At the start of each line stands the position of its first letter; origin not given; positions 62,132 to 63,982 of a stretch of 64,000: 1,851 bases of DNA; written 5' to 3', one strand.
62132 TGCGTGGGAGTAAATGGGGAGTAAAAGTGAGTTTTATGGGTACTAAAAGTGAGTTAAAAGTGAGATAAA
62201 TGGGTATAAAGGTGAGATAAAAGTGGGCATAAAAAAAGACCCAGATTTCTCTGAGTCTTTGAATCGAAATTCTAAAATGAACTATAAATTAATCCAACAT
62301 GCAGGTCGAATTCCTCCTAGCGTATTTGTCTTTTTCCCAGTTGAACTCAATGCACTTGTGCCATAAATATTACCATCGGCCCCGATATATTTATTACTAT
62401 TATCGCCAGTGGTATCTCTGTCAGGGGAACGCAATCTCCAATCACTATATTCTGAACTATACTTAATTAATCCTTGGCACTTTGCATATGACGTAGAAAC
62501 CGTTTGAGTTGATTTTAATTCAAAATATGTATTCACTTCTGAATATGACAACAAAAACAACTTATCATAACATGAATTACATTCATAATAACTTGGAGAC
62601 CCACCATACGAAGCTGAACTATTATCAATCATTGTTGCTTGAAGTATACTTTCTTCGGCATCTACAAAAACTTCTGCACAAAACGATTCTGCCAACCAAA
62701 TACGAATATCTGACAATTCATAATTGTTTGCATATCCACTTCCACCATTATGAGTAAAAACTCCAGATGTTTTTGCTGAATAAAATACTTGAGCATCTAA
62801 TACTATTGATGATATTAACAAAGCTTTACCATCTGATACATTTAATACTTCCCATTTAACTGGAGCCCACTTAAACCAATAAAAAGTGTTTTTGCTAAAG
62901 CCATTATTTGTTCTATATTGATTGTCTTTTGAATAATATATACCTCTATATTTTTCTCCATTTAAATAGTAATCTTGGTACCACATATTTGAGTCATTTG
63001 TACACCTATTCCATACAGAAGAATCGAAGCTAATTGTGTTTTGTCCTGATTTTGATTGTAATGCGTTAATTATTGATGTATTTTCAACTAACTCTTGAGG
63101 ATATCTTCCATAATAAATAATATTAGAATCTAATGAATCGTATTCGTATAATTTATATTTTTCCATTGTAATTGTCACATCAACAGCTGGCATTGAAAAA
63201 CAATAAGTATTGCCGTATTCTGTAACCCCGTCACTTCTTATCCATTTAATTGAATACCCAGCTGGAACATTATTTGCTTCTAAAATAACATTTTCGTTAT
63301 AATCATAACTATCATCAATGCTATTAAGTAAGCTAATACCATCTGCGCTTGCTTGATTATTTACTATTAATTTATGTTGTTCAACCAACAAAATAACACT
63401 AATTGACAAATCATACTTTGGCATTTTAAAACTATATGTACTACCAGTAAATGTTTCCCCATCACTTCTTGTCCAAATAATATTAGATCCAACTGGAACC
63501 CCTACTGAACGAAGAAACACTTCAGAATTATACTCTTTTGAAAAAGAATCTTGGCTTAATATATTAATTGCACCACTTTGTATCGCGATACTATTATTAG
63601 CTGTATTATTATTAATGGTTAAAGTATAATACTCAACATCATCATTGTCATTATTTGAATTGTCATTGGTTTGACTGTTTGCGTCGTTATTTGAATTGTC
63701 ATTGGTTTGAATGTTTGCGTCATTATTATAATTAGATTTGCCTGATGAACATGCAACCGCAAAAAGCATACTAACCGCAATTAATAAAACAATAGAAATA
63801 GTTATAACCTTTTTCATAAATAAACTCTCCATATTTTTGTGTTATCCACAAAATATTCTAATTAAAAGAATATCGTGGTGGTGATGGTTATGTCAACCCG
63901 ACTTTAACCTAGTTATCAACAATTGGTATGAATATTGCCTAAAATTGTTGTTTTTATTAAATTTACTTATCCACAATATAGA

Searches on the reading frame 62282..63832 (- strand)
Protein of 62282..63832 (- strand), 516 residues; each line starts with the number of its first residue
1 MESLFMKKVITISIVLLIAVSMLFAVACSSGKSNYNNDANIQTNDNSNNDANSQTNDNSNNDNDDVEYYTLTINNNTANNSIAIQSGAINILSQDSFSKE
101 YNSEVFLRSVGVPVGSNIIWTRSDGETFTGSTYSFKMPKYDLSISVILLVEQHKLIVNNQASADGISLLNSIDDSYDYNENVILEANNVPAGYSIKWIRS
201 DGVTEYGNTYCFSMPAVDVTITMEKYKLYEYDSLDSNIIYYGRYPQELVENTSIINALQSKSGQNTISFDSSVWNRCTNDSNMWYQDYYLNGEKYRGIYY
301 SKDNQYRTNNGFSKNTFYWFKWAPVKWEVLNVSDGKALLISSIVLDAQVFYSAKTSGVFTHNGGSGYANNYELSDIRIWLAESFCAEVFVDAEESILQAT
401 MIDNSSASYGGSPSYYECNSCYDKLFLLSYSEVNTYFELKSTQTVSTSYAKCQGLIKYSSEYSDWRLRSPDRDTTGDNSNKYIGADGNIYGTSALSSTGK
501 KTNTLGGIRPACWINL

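Call 55: search_protein_families(library=pfam, proteins=[window:62282-63832:-], max_evalue=0.001)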
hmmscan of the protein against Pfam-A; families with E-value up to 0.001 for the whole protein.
window:62282-63832:- (516 aa): 1 family
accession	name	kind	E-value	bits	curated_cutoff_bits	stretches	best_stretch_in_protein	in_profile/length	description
PF19789.6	DUF6273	-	4.5e-18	66.1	23.5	1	334-515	1-171/172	Domain of unknown function (DUF6273)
